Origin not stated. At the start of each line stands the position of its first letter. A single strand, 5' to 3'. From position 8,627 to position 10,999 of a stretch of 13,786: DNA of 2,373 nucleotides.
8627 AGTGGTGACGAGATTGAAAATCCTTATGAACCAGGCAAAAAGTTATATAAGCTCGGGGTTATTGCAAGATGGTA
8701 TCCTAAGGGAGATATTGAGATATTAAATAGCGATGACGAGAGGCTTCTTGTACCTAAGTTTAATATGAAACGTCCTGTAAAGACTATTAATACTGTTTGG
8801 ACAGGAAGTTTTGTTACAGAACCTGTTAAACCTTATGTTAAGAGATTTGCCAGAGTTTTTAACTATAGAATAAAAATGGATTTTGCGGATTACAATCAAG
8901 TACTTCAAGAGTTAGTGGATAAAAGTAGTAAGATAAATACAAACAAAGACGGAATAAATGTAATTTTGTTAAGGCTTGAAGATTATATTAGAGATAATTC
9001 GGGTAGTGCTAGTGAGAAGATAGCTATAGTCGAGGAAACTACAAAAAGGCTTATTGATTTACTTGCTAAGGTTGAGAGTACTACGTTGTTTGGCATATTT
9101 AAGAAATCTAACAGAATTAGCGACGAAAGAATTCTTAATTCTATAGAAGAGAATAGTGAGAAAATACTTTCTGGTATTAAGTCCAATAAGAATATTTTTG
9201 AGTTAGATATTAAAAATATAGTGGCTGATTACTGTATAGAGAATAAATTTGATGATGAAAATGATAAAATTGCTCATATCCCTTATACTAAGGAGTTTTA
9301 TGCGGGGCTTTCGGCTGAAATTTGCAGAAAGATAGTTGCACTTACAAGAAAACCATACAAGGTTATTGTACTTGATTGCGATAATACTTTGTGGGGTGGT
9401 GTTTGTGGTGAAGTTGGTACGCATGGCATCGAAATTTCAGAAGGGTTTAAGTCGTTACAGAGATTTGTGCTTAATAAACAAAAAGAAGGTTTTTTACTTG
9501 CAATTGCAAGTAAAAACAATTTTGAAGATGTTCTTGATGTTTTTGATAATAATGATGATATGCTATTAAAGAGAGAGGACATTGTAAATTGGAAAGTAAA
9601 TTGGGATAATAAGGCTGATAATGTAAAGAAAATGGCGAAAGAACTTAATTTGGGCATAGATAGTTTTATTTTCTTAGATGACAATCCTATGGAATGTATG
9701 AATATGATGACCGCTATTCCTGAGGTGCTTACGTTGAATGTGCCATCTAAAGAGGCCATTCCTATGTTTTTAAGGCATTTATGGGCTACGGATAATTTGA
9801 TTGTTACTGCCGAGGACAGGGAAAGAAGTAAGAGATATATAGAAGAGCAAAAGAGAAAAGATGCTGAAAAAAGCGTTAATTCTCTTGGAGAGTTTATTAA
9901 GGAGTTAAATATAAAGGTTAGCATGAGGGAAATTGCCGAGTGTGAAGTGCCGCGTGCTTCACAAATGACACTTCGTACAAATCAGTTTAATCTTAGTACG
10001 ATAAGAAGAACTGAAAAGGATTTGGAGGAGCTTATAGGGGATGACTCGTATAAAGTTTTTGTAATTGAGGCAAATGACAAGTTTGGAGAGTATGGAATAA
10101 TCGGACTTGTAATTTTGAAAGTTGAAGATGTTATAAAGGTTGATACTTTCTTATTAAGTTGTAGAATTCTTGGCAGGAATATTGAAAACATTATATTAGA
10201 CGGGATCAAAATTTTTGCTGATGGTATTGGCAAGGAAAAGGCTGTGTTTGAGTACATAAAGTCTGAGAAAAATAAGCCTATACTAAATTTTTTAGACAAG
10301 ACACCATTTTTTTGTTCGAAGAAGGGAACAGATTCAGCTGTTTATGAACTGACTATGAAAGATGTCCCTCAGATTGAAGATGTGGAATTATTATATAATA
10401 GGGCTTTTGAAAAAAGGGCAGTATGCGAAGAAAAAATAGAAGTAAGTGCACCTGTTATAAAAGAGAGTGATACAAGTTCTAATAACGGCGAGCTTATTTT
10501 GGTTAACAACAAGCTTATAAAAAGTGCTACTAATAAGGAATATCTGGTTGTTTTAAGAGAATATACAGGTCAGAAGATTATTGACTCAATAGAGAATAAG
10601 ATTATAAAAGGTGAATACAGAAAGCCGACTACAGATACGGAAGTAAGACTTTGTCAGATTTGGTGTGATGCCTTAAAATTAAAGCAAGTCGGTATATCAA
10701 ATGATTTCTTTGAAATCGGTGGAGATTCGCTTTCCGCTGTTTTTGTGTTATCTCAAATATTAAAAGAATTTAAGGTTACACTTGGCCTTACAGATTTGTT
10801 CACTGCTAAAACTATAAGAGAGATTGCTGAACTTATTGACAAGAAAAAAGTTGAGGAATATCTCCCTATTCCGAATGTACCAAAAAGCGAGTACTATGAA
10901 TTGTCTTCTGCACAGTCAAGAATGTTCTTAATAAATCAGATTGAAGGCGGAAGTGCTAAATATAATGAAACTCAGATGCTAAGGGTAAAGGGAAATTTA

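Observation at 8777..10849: An FkbH-like glyceryl-loading unit plus carrier domain takes the place of adenylation in NRPS module 1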

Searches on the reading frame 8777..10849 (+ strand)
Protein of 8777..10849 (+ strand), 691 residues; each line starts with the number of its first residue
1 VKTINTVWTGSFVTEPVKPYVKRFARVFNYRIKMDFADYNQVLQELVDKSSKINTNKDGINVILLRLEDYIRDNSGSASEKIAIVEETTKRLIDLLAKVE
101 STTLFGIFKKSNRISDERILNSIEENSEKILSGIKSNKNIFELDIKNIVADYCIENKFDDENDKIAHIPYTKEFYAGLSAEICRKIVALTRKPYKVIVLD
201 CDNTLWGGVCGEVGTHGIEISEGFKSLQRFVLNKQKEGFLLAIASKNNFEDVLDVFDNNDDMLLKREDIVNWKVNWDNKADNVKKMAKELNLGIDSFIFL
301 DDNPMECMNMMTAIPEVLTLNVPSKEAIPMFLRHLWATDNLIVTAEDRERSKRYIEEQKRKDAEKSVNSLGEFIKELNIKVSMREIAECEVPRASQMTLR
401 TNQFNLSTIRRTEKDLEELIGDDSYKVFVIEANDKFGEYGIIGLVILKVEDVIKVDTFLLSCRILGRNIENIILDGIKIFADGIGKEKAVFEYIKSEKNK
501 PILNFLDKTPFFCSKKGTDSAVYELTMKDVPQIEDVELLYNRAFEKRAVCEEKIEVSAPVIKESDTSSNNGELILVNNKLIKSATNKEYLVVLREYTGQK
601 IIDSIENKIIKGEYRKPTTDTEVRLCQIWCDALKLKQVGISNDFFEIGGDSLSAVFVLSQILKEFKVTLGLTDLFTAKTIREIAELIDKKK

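Call 6: search_protein_families(library=ncbifam, proteins=[window:8777-10849:+], max_evalue=0.01)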
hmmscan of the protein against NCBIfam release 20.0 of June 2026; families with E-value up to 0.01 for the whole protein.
window:8777-10849:+ (691 aa): 9 families
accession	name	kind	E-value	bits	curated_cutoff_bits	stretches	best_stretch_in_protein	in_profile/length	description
TIGR01686.1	FkbH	subfamily_domain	1.1e-85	287.6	146.65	1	195-509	4-317/323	FkbH domain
TIGR01681.1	HAD-SF-IIIC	subfamily_domain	7.4e-17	62.4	35.75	1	195-310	1-128/132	HAD-IIIC family phosphatase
NF047350.1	aureusi_NRPS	equivalog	3.3e-15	54.1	2500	1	609-690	897-978/2373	aureusimine non-ribosomal peptide synthetase AusA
NF004282.0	PRK05691.1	subfamily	2.3e-12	43.8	4090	1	612-688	4233-4309/4334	non-ribosomal peptide synthase/polyketide synthase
NF041803.1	NRPS_SolG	exception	5.6e-07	27.5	2200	1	610-685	1079-1153/1163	solanimycin non-ribosomal peptide synthetase SolG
TIGR03443.1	alpha_am_amid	equivalog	4.1e-06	24.4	1030.1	1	616-690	844-920/1390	L-aminoadipate-semialdehyde dehydrogenase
NF038078.1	NRPS_MxcG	equivalog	0.00019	18.8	2300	1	614-688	968-1042/1442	myxochelin non-ribosomal peptide synthetase MxcG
NF007605.2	PRK10252.1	equivalog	0.0014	16.2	2400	1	613-689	967-1043/1292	enterobactin non-ribosomal peptide synthetase EntF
NF005502.0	PRK07117.1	equivalog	0.0093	16.2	79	0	633-690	21-78/82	acyl carrier protein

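Call 8: search_solved_structures(query=window:8777-10849:+, max_evalue=0.01, show_alignments=2)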
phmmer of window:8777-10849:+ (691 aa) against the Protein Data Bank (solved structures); distinct sequences matched with E-value up to 0.01: 44.
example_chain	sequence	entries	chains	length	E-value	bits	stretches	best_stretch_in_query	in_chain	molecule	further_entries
3slr_A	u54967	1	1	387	7.2e-31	110.4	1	13-346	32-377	uncharacterized protein BF1531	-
9be3_A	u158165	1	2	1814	4.6e-19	71.4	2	611-688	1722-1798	Linear gramicidin synthase subunit A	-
6mfz_A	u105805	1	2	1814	4.6e-19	71.4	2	611-688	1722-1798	Linear gramicidin synthase subunit A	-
9meh_A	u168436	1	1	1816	4.6e-19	71.4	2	611-688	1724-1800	Linear gramicidin synthase subunit A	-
9be4_A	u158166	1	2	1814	1.8e-18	69.4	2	611-688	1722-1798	Linear gramicidin synthase subunit A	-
9lcq_A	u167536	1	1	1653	5.5e-16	61.2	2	613-688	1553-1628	PvdL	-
9lcp_A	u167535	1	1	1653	5.5e-16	61.2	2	613-688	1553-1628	PvdL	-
9lco_A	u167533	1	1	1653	2.2e-15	59.2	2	613-688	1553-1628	PvdL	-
2gdw_A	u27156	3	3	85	2.7e-11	45.7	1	610-687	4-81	Tyrocidine synthetase III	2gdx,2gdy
1dny_A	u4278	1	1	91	3.2e-11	45.5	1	610-687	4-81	NON-RIBOSOMAL PEPTIDE SYNTHETASE PEPTIDYL CARRIER PROTEIN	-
2k2q_A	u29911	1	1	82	3.7e-11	45.2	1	610-686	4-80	Tyrocidine synthetase 3 (Tyrocidine synthetase III)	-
2md9_A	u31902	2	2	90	8.8e-11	44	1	610-687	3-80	Tyrocidine synthase 3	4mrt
2jgp_A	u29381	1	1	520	2.2e-10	42.7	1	612-689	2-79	TYROCIDINE SYNTHETASE 3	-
9bfd_B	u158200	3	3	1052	2.5e-08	35.9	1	610-688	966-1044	Tyrocidine synthase 2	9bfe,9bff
5es5_A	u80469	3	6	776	3.1e-08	35.6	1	608-688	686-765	Linear gramicidin synthetase subunit A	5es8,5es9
5u89_A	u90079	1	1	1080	7.3e-06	27.7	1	611-685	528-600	Amino acid adenylation domain protein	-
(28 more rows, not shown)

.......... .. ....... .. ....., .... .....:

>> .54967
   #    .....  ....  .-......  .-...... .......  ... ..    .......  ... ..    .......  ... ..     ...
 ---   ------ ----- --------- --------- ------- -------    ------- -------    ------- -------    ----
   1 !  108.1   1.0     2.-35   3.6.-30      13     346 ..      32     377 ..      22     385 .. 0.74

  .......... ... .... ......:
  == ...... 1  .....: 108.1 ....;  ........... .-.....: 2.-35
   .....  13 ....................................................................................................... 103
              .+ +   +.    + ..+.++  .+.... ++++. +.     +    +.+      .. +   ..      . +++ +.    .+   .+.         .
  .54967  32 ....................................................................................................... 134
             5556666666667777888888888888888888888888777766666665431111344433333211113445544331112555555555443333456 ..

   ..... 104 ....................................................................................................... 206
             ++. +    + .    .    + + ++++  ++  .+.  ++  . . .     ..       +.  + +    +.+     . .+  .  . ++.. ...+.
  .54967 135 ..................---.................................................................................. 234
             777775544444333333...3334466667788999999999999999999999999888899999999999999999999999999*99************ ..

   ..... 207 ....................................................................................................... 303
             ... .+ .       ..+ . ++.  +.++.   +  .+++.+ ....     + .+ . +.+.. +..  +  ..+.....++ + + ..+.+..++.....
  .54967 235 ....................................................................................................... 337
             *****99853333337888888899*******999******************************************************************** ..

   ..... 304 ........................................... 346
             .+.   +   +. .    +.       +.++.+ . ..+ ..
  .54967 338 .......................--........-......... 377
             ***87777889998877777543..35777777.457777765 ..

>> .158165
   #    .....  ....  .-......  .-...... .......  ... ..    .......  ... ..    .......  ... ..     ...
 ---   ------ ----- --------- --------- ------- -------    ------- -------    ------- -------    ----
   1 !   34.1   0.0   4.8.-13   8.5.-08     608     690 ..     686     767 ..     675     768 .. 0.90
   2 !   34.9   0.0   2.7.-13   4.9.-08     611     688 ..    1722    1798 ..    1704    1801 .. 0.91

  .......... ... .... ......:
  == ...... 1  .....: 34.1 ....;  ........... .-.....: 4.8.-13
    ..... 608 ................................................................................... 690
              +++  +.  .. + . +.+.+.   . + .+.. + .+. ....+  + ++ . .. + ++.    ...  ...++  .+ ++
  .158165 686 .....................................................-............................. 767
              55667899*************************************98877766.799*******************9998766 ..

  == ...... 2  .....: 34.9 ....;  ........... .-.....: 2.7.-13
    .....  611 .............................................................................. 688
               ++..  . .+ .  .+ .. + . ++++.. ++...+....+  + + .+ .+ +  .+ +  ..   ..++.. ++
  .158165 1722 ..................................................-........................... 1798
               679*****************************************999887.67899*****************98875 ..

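Call 14: find_homologous_proteins(query=window:8777-10849:+, max_evalue=1e-10)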
Query window:8777-10849:+ (691 aa): 3718 proteins with E <= 1e-10 among 8000 candidates; the best 120 are listed.
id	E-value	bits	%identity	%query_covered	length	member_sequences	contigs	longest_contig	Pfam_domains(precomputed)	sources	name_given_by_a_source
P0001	1.2e-152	528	40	98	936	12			PF00668.26,PF00550.32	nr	nr:HAD-IIIC family phosphatase [Ruminiclostridium josui]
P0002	8.1e-145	502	49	64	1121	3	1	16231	PF13669.13,PF00550.32,PF00975.27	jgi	jgi:FkbH-like protein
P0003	1.9e-143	497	39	98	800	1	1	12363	PF00550.32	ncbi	ncbi:MAG TPA: HAD-IIIC family phosphatase, partial [Clostridia bacterium]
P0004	2.2e-141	490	38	99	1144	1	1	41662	PF00550.32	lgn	-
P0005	6.6e-140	486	37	99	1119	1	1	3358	PF00668.26,PF00550.32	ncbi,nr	ncbi:MAG: HAD-IIIC family phosphatase, partial [Candidatus Aminicenantes bacterium]|nr:HAD-IIIC fami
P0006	1.6e-139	484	37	100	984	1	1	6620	PF00550.32,PF00975.27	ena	-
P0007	1.1e-137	478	37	98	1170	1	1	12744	PF00668.26,PF00550.32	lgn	-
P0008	3.5e-134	467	37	99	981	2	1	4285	PF00550.32,PF00975.27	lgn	-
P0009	3.7e-134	467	43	78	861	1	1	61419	PF00668.26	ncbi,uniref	ncbi:HAD-IIIC family phosphatase, partial [Clostridium sp. UBA6640]|uniref:HAD-IIIC family phosphata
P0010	3.9e-134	467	37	99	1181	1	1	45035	PF00668.26,PF00550.32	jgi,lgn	-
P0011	1.3e-133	465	35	99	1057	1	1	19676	PF00550.32,PF00975.27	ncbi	-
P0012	5.0e-133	463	36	95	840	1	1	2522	PF00668.26,PF00550.32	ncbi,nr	ncbi:MAG TPA: HAD-IIIC family phosphatase, partial [Spirochaetia bacterium]|nr:HAD-IIIC family phosp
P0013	2.3e-132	461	44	68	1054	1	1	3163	PF00668.26,PF00550.32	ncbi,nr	ncbi:MAG: HAD-IIIC family phosphatase, partial [Acholeplasmataceae bacterium]|nr:HAD-IIIC family pho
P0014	6.2e-132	459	36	99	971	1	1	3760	PF00550.32,PF00975.27,PF23297.2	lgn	-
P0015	2.9e-131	457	36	99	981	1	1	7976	PF00550.32,PF00975.27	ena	-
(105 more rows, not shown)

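Call 16: find_related_loci(query=window:8777-10849:+, collection=genome_contigs, flank=10000)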
Query window:8777-10849:+ (691 aa) in genome_contigs; peptide patterns used: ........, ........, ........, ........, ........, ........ (x = any residue, [..] = any of these).
82 stretches matched a pattern; 2 encode a relative of the query (tblastn E <= 1e-3); 2 distinct loci.
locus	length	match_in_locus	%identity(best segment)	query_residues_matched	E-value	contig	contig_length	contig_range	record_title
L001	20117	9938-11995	73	1-687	0e+0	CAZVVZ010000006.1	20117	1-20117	MAG TPA_asm: uncultured Eubacteriales bacterium isolate binchicken_co323_231 genome assembly, contig: NODE_2586_length_2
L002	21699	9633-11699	66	1-690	0e+0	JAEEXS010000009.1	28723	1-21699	MAG: Clostridia bacterium isolate Tb.RUG.527 NODE_6242_length_28723_cov_0.983424, whole genome shotgun sequence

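Call 19: search_protein_families(library=pfam, proteins=[L001:8231-15787:+, L001:15759-17537:+, L001:17552-18574:+, L001:18680-19687:-, L001:512-1900:+, L001:5802-7028:+, L001:7186-8184:+, L001:4444-5589:-], max_evalue=0.001)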
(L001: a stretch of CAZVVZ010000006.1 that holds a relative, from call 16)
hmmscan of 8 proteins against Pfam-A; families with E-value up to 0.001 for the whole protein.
L001:8231-15787:+ (2518 aa): 6 families
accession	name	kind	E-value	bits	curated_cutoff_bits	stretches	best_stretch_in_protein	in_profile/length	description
PF00668.25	Condensation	-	3.7e-193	642.8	30.6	2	1272-1704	2-455/456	Condensation domain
PF00501.34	AMP-binding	-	1e-80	271.9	29.9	1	1724-2063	1-383/384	AMP-binding enzyme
PF00550.31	PP-binding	-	1e-27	96.6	20.8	2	1192-1255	2-67/67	Phosphopantetheine attachment site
PF00975.26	Thioesterase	-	1.1e-07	32.8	26.4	1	2311-2390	3-94/226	Thioesterase domain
PF13193.12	AMP-binding_C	-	3.2e-05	25.2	24.5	1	2121-2190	2-76/76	AMP-binding enzyme C-terminal domain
PF23297.2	ACP_SdgA_C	-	0.00026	21.5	27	0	2209-2290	8-87/95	Highly reducing polyketide synthase sdgA, C-terminal ACP domain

L001:15759-17537:+ (592 aa): 5 families
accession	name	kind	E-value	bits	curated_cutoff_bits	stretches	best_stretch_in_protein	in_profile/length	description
PF16927.11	HisKA_7TM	-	4.9e-32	112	28.6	1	18-242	3-224/224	N-terminal 7TM region of histidine kinase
PF02518.31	HATPase_c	-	4.6e-20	72.6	26.4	1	484-590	3-110/111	Histidine kinase-, DNA gyrase B-, and HSP90-like ATPase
PF00512.31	HisKA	-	1.7e-07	31.6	26.9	1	375-432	2-58/66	His Kinase A (phospho-acceptor) domain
PF13426.13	PAS_9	-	0.0001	23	27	1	254-358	2-103/103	PAS domain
PF13188.13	PAS_8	-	0.00028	21.1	21.8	1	245-285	3-39/65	PAS domain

L001:17552-18574:+ (340 aa): 1 family
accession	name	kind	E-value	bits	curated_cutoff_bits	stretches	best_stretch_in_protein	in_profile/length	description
PF00072.30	Response_reg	-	1.5e-16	61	30.2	1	12-121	1-109/111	Response regulator receiver domain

L001:18680-19687:- (335 aa): 1 family
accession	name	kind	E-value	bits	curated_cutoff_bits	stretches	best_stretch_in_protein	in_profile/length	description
PF00574.28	CLP_protease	-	9.1e-17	61.9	20.2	1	162-321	21-176/182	Clp protease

L001:512-1900:+ (462 aa): 1 family
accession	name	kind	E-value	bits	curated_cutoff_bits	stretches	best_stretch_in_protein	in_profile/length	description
PF00501.34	AMP-binding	-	8.9e-33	114.1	29.9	1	27-424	2-384/384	AMP-binding enzyme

L001:5802-7028:+ (408 aa): 2 families
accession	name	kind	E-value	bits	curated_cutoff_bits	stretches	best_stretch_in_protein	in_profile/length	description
PF13635.12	DUF4143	-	3e-43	147.8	28.1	1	201-360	1-160/160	Domain of unknown function (DUF4143)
PF13173.12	AAA_14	-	3.6e-26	92.1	27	1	21-137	4-128/129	AAA domain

L001:7186-8184:+ (332 aa): 1 family
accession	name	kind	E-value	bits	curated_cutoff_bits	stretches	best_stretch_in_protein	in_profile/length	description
PF02618.21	YceG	-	4.9e-87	292.3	32.4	1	39-329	1-272/275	YceG-like family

L001:4444-5589:- (381 aa): 1 family
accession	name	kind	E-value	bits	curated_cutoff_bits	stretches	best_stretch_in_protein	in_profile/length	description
PF01522.26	Polysacc_deac_1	-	3.2e-06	27.6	23.1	1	241-307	43-107/124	Polysaccharide deacetylase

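Call 20: search_protein_families(library=pfam, proteins=[L002:7962-15464:+, L002:15527-17287:+, L002:17291-18313:+, L002:18377-18892:+, L002:18917-19423:+, L002:19663-21030:+, L002:6943-7956:+, L002:4993-6855:+], max_evalue=0.001)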
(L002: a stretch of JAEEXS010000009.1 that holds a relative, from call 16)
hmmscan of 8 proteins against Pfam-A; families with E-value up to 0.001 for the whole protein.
L002:7962-15464:+ (2500 aa): 5 families
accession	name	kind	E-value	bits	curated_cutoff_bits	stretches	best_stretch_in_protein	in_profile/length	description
PF00668.25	Condensation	-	4.9e-189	629.2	30.6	2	1260-1693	2-456/456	Condensation domain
PF00501.34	AMP-binding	-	5.4e-82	276.1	29.9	1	1712-2051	1-383/384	AMP-binding enzyme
PF00550.31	PP-binding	-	2.7e-28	98.4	20.8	2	1179-1243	1-67/67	Phosphopantetheine attachment site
PF00975.26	Thioesterase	-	5.5e-09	37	26.4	1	2297-2384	2-101/226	Thioesterase domain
PF13193.12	AMP-binding_C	-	2.8e-06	28.6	24.5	1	2108-2178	1-76/76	AMP-binding enzyme C-terminal domain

L002:15527-17287:+ (586 aa): 5 families
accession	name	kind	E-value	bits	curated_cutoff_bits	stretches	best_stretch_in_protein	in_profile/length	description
PF16927.11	HisKA_7TM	-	8.7e-32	111.2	28.6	1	10-235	2-224/224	N-terminal 7TM region of histidine kinase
PF02518.31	HATPase_c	-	4.1e-18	66.3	26.4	1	477-583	3-110/111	Histidine kinase-, DNA gyrase B-, and HSP90-like ATPase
PF00512.31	HisKA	-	6.5e-08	32.9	26.9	1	368-425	2-58/66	His Kinase A (phospho-acceptor) domain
PF13426.13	PAS_9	-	0.00023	21.8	27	1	247-351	2-103/103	PAS domain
PF13188.13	PAS_8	-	0.00059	20.1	21.8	0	238-277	3-38/65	PAS domain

L002:17291-18313:+ (340 aa): 1 family
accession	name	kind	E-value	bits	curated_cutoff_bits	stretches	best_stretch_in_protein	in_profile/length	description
PF00072.30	Response_reg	-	3.2e-18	66.3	30.2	1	12-122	1-110/111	Response regulator receiver domain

L002:18377-18892:+ (171 aa): 5 families
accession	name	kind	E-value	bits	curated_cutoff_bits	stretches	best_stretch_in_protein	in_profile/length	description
PF00583.31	Acetyltransf_1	-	1.4e-15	58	20.7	1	57-144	31-115/116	Acetyltransferase (GNAT) family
PF08445.16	FR47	-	4e-11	43.2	22.1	1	77-151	10-83/86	FR47-like protein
PF13508.13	Acetyltransf_7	-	6.9e-11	42.8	27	1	59-144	3-81/84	Acetyltransferase (GNAT) domain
PF13673.13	Acetyltransf_10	-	3.9e-09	37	23.6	1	58-160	30-121/128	Acetyltransferase (GNAT) domain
PF13420.13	Acetyltransf_4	-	1.8e-06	28.5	24.3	1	2-144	1-133/155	Acetyltransferase (GNAT) domain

L002:18917-19423:+ (168 aa): 1 family
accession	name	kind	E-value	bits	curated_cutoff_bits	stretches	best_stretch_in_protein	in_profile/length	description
PF00293.34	NUDIX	-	3.7e-13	50.1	21.1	1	20-141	2-119/134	NUDIX domain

L002:19663-21030:+ (455 aa): 1 family
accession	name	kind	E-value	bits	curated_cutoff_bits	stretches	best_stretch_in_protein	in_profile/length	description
PF00275.25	EPSP_synthase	-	7.8e-95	318.5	22.8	1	45-444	2-417/417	EPSP synthase (3-phosphoshikimate 1-carboxyvinyltransferase)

L002:6943-7956:+ (337 aa): 1 family
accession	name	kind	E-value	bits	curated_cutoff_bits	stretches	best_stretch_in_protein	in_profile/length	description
PF02618.21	YceG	-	4.9e-90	302.2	32.4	1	43-334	1-272/275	YceG-like family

L002:4993-6855:+ (620 aa): 5 families
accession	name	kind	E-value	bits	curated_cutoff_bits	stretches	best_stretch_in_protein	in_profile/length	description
PF13292.11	DXP_synthase_N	-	3.4e-118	394.3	21.2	1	5-276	1-274/274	1-deoxy-D-xylulose-5-phosphate synthase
PF02779.29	Transket_pyr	-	8.9e-43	146.4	27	1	311-471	2-170/174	Transketolase, pyrimidine binding domain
PF02780.25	Transketolase_C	-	2.8e-27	95.5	25.9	1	487-607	2-124/124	Transketolase, C-terminal domain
PF00456.26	Transketolase_N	-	1.7e-05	24.4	22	1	26-213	6-217/334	Transketolase, thiamine diphosphate binding domain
PF22613.1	Transketolase_C_1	-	0.0002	22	27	1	493-547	10-58/113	Transketolase-like TK C-terminal domain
